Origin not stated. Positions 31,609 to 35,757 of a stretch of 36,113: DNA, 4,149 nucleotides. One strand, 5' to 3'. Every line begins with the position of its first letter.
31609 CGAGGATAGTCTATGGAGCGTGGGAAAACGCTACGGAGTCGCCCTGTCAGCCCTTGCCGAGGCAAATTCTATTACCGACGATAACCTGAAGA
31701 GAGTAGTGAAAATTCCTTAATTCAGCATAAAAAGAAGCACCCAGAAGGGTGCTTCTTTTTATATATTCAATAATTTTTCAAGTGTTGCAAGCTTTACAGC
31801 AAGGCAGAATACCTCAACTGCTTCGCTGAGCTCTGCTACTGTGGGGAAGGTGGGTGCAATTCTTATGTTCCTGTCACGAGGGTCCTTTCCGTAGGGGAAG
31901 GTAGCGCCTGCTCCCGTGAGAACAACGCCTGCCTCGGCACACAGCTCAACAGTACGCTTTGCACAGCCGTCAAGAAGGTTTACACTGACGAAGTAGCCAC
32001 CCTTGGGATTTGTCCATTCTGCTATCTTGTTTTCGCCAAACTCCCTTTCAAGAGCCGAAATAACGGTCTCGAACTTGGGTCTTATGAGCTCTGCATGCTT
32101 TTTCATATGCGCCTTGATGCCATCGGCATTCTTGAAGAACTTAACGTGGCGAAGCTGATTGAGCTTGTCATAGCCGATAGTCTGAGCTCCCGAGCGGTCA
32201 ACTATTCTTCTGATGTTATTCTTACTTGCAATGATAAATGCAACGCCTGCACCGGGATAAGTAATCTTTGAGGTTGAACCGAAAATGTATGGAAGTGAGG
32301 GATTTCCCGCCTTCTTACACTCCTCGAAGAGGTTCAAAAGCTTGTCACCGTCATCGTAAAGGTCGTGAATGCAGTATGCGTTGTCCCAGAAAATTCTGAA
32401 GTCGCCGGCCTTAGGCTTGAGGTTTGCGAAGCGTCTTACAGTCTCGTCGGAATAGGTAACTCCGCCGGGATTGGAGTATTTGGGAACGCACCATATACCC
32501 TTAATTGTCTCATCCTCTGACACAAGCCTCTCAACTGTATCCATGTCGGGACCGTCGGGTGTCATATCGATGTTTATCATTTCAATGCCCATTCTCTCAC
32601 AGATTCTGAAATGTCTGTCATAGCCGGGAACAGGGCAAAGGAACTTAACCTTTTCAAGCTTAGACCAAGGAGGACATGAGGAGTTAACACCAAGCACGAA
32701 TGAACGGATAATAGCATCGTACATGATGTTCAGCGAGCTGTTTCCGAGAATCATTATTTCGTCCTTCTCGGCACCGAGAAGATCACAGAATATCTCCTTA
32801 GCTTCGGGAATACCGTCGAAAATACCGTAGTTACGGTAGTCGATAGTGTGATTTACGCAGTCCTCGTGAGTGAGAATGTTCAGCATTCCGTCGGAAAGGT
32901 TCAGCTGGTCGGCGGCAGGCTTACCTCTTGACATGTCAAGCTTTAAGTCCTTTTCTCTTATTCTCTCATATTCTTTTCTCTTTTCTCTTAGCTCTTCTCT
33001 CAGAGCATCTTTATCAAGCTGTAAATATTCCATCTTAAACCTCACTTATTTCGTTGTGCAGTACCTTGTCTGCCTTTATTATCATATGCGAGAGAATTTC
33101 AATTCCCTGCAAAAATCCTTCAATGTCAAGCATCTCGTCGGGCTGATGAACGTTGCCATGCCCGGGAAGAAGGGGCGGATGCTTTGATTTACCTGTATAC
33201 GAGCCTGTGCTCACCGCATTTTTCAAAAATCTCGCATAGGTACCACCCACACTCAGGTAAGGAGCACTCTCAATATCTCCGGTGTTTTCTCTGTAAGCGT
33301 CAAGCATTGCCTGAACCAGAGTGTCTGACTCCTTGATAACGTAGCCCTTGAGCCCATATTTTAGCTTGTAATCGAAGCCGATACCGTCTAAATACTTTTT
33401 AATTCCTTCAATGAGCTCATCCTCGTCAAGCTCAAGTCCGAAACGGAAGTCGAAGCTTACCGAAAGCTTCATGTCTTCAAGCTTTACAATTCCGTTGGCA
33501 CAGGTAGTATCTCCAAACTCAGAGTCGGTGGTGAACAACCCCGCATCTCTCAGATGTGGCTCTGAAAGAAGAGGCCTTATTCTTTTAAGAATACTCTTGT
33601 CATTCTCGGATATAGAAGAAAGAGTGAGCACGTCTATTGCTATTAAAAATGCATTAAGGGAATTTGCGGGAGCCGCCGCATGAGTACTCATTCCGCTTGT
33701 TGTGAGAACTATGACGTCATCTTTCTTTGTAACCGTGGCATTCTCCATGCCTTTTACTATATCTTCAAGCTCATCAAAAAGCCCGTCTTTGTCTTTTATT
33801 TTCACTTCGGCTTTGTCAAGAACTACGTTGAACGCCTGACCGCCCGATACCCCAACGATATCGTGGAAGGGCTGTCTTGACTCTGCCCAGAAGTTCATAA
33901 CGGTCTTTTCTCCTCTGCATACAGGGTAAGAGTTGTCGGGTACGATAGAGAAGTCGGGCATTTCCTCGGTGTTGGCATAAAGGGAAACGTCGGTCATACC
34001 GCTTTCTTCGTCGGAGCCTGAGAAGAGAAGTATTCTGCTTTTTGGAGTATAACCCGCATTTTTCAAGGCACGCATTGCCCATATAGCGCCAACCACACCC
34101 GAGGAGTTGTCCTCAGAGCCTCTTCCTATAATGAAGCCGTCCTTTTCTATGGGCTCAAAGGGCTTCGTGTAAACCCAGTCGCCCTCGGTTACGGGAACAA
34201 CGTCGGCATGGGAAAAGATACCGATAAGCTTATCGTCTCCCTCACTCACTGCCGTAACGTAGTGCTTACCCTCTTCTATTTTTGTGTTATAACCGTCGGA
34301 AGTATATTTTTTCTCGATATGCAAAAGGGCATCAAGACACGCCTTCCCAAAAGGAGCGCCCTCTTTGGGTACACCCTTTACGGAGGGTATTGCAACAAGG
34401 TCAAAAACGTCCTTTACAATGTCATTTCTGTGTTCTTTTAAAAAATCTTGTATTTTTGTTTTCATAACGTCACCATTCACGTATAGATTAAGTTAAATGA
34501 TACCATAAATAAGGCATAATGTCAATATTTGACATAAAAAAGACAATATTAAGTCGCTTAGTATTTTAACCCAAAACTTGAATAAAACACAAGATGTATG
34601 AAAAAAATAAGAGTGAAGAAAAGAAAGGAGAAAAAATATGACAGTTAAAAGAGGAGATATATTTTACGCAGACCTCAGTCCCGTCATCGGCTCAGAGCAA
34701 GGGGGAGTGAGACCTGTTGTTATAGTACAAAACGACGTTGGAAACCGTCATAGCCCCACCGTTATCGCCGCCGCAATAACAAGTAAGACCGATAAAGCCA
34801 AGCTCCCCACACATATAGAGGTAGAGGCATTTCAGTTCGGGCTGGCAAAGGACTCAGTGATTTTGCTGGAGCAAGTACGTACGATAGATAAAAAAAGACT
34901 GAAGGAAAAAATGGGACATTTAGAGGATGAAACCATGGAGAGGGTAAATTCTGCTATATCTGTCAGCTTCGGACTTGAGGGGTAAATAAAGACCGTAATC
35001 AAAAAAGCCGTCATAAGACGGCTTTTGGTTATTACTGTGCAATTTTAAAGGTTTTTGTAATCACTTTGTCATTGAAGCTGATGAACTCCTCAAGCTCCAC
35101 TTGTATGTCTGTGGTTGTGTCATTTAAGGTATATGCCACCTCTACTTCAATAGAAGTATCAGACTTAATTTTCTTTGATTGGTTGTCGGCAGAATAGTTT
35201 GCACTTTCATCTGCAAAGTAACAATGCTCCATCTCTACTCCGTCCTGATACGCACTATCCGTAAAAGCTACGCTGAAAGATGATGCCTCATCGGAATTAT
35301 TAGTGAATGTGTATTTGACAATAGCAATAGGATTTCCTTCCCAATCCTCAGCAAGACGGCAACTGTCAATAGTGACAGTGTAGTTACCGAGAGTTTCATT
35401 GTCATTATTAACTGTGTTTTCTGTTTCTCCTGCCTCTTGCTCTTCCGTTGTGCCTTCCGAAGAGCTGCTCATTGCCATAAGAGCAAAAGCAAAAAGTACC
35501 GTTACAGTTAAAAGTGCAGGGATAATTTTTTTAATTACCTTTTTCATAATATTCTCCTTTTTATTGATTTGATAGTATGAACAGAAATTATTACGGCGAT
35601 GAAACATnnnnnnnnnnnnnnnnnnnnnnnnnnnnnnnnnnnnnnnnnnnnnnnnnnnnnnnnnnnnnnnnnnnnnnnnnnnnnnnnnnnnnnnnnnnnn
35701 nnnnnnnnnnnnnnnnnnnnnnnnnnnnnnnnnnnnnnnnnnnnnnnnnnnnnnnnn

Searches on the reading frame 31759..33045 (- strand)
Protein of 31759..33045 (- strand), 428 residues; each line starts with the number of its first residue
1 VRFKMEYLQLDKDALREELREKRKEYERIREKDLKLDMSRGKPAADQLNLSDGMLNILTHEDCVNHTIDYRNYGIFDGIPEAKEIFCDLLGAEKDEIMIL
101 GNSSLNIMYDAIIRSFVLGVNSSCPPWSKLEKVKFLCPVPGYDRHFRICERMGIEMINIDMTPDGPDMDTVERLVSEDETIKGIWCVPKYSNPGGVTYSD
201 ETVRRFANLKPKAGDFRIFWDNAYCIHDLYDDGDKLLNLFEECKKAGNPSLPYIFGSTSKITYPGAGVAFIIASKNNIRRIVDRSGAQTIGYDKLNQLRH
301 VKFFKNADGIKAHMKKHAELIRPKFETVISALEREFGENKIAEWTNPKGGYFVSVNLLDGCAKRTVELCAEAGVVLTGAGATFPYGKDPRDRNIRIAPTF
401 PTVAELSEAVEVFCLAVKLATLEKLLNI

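Call 8: search_protein_families(library=pfam, proteins=[window:31759-33045:-], max_evalue=0.001)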
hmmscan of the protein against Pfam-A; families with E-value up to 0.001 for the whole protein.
window:31759-33045:- (428 aa): 2 families
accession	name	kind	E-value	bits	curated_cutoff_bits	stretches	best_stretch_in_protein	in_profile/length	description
PF12897.13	Asp_aminotransf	-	1.5e-168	561.4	27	1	11-426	2-418/421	Aspartate amino-transferase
PF00155.27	Aminotran_1_2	-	1e-09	38.5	19.7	1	69-412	34-360/361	Aminotransferase class I and II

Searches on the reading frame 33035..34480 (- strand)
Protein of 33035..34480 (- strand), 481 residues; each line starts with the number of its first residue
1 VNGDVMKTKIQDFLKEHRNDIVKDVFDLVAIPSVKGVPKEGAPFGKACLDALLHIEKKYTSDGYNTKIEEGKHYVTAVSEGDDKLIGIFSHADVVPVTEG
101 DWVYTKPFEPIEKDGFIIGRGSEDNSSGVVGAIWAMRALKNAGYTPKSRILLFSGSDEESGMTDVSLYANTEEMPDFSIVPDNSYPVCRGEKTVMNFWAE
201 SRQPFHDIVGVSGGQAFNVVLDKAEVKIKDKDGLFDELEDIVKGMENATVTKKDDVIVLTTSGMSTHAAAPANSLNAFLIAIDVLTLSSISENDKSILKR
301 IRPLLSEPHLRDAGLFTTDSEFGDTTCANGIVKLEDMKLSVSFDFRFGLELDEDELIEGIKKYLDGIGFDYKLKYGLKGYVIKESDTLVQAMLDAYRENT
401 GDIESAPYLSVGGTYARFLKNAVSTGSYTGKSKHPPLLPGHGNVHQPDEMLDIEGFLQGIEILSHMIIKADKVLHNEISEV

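Call 8: search_protein_families(library=pfam, proteins=[window:33035-34480:-], max_evalue=0.001)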
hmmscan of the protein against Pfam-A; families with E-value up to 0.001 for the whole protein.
window:33035-34480:- (481 aa): 3 families
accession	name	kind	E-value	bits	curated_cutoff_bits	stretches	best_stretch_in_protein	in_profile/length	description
PF01546.33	Peptidase_M20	-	2.6e-23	83.5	24.6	1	90-468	4-205/206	Peptidase family M20/M25/M40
PF04389.22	Peptidase_M28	-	2e-05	24.8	21.3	1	82-173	10-82/193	Peptidase family M28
PF07687.19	M20_dimer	-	0.00033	21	21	0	208-247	58-97/107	Peptidase dimerisation domain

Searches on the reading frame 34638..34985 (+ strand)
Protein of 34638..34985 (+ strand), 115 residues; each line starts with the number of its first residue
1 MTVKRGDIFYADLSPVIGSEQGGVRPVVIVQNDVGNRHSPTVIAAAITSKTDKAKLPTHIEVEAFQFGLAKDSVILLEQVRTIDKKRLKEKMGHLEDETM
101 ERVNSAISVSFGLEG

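Call 8: search_protein_families(library=pfam, proteins=[window:34638-34985:+], max_evalue=0.001)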
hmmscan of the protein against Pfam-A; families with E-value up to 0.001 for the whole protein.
window:34638-34985:+ (115 aa): 1 family
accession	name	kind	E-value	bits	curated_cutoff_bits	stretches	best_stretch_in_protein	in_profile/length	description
PF02452.23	PemK_toxin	-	2.4e-37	127.9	23.1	1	4-110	1-108/109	PemK-like, MazF-like toxin of type II toxin-antitoxin system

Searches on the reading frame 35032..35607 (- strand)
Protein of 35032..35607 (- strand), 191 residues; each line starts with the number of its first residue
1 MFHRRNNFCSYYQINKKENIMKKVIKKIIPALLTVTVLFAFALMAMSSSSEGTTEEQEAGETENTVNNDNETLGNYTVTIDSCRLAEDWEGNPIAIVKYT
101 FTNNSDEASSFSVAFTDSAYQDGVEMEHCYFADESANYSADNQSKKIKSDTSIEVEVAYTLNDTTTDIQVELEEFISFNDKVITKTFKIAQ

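Call 8: search_protein_families(library=pfam, proteins=[window:35032-35607:-], max_evalue=0.001)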
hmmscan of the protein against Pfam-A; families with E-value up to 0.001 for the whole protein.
window:35032-35607:- (191 aa): 2 families
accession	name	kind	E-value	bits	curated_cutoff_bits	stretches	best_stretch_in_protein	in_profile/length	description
PF16729.10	DUF5067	-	7.8e-29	100.6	27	1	53-173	3-125/126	Domain of unknown function (DUF5067)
PF11611.13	DUF4352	-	0.00021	22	25.9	1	77-180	13-119/122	Domain of unknown function (DUF4352)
